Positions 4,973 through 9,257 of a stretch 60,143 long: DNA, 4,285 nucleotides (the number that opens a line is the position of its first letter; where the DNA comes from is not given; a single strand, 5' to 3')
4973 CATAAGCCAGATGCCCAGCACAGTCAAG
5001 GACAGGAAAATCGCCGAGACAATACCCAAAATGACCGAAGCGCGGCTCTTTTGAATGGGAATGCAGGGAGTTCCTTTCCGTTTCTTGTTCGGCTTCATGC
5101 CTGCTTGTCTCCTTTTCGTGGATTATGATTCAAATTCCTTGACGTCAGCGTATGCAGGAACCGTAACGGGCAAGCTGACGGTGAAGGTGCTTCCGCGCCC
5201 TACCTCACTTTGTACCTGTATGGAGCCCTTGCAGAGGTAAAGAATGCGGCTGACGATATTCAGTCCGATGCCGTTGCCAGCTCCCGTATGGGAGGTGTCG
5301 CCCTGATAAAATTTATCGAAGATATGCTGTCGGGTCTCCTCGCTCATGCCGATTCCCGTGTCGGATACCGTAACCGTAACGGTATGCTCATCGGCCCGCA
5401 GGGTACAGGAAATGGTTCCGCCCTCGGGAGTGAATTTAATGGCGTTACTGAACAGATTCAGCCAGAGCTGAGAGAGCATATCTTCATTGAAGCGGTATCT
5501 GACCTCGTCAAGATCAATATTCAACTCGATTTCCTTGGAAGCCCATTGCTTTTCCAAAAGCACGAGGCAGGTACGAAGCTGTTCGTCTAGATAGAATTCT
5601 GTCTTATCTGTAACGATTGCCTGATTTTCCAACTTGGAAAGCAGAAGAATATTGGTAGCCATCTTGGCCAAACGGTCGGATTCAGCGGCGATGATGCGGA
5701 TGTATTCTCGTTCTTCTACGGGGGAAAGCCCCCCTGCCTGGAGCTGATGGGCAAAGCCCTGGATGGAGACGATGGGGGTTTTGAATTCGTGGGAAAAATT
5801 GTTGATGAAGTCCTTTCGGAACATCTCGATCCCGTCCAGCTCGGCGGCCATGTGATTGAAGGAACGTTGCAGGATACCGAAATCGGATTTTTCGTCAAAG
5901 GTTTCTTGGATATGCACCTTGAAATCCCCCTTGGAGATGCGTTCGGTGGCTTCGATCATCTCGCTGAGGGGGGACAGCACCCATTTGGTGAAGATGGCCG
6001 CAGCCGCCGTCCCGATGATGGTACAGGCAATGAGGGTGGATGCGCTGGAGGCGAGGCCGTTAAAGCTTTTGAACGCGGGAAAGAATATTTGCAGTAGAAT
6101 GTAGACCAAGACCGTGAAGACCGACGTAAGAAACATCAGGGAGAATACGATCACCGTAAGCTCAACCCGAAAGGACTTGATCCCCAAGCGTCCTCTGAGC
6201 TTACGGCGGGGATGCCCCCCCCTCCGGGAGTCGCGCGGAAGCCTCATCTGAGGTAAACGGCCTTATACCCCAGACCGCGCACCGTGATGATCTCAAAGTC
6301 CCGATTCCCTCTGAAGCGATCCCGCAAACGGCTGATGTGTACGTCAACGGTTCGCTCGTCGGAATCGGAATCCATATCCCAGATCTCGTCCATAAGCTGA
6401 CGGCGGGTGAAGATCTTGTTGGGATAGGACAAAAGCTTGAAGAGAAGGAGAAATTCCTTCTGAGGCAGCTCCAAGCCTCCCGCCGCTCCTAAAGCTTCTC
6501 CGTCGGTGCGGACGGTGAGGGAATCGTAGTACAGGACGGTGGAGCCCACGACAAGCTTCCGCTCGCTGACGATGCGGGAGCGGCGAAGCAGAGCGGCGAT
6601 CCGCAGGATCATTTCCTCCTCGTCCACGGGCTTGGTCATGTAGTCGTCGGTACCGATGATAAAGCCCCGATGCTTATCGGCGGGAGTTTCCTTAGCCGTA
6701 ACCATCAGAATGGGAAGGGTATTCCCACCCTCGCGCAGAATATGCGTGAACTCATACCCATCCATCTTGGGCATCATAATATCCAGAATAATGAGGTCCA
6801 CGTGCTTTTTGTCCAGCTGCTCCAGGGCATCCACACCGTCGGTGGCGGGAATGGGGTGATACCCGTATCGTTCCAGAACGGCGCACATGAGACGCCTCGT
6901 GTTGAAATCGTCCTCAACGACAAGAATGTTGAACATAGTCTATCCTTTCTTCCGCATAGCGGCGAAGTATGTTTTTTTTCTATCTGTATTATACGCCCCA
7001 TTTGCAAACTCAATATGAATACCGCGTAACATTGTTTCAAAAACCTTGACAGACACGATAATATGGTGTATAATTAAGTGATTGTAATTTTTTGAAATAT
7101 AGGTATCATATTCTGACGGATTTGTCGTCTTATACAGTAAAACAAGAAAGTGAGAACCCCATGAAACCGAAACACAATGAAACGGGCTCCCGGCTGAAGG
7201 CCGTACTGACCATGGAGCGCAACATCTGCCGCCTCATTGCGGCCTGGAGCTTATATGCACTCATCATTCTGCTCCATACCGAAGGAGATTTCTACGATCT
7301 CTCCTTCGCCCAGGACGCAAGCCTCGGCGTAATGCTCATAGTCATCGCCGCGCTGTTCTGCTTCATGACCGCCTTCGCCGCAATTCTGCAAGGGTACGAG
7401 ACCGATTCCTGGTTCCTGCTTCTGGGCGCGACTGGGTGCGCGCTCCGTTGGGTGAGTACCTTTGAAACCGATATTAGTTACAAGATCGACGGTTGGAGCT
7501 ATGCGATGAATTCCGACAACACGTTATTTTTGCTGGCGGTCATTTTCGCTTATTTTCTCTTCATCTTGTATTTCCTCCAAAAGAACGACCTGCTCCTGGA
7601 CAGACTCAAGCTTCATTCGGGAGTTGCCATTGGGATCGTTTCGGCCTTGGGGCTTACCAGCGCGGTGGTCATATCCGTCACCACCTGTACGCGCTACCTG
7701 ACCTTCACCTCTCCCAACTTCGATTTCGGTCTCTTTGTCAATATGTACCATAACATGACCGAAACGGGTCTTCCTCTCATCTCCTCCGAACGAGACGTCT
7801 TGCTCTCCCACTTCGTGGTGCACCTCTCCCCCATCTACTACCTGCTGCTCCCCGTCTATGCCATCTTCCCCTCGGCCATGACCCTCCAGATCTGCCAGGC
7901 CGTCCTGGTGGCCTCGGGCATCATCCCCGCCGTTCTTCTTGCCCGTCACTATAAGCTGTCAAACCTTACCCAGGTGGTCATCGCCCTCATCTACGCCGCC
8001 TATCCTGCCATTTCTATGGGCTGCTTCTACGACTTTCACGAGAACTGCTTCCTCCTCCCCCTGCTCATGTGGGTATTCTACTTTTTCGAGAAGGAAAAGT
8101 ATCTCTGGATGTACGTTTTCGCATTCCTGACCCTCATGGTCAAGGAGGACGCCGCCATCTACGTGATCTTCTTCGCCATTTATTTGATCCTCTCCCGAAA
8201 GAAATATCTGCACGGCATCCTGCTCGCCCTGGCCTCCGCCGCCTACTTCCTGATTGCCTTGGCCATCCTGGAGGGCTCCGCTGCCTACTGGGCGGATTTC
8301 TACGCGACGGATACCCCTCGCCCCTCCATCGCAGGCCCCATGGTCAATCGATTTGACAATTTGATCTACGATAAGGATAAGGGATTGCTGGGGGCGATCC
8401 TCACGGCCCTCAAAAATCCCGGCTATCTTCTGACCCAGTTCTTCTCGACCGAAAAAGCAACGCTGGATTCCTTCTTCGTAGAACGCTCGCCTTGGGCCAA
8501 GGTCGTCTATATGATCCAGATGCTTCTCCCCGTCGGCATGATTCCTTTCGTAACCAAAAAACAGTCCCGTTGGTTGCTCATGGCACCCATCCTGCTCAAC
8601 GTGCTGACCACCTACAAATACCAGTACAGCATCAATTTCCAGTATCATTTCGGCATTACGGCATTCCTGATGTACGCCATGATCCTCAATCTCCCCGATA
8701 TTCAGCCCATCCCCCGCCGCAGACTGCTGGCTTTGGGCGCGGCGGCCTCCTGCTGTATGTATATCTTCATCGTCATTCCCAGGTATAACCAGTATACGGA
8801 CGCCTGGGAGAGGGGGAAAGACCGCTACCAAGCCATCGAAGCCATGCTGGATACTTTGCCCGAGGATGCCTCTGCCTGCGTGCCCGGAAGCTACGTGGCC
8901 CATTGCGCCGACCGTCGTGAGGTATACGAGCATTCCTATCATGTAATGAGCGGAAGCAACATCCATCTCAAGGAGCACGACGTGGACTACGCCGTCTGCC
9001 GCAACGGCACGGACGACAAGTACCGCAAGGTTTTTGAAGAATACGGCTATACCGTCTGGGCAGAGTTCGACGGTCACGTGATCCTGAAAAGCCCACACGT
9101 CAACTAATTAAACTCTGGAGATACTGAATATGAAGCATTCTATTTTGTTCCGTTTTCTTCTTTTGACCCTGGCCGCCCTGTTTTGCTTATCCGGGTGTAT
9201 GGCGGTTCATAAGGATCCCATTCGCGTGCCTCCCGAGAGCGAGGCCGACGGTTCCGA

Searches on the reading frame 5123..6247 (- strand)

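Call 57: search_protein_families(library=pfam, proteins=[window:5123-6247:-], max_evalue=0.001)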
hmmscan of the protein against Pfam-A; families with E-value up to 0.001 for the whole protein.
window:5123-6247:- (374 aa): 3 families
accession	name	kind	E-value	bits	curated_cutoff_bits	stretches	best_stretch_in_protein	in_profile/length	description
PF02518.31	HATPase_c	-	2.4e-29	102.4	26.4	1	255-362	3-110/111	Histidine kinase-, DNA gyrase B-, and HSP90-like ATPase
PF00512.31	HisKA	-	4.3e-14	52.7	26.9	1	144-208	2-65/66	His Kinase A (phospho-acceptor) domain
PF00672.30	HAMP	-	4.9e-09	36.8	25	1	86-137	2-51/53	HAMP domain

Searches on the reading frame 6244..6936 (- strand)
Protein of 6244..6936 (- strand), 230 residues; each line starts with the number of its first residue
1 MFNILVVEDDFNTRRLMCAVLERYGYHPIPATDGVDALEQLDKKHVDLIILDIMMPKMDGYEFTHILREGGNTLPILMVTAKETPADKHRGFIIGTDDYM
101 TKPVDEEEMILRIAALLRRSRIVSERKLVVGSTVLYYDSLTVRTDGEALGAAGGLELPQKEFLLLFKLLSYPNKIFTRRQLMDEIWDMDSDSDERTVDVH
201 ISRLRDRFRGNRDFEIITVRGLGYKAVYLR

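Call 57: search_protein_families(library=pfam, proteins=[window:6244-6936:-], max_evalue=0.001)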
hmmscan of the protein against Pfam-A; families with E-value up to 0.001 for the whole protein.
window:6244-6936:- (230 aa): 2 families
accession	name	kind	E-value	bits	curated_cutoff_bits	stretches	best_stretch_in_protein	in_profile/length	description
PF00072.30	Response_reg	-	3.2e-28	98.6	30.2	1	4-113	1-110/111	Response regulator receiver domain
PF00486.34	Trans_reg_C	-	1.8e-21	76.4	26.2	1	155-225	4-76/77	Transcriptional regulatory protein, C terminal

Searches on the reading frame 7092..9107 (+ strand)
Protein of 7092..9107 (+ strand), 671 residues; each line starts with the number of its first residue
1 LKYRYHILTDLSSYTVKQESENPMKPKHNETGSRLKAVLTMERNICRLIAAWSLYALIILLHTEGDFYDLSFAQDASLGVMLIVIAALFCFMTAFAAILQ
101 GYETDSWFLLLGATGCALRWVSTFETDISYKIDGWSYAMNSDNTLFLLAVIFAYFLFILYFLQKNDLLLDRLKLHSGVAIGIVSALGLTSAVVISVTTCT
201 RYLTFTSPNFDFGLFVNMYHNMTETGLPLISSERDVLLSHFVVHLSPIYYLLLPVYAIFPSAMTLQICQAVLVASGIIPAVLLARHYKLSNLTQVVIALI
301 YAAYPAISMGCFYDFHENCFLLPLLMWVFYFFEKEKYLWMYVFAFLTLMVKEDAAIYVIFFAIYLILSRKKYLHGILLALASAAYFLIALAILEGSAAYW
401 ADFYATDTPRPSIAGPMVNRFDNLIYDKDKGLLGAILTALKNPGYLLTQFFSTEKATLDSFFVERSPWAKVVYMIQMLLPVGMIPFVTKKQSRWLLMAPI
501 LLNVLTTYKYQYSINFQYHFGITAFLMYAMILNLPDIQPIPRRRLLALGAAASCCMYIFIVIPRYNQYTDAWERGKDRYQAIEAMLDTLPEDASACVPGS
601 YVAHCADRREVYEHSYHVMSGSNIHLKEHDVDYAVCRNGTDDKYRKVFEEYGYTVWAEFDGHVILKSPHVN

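Call 57: search_protein_families(library=pfam, proteins=[window:7092-9107:+], max_evalue=0.001)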
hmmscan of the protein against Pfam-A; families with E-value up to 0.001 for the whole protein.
window:7092-9107:+ (671 aa): 1 family
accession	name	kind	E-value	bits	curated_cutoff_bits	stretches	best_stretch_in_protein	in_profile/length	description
PF09852.15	DUF2079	-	3.8e-37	128.9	28.2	1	202-637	2-422/459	Predicted membrane protein (DUF2079)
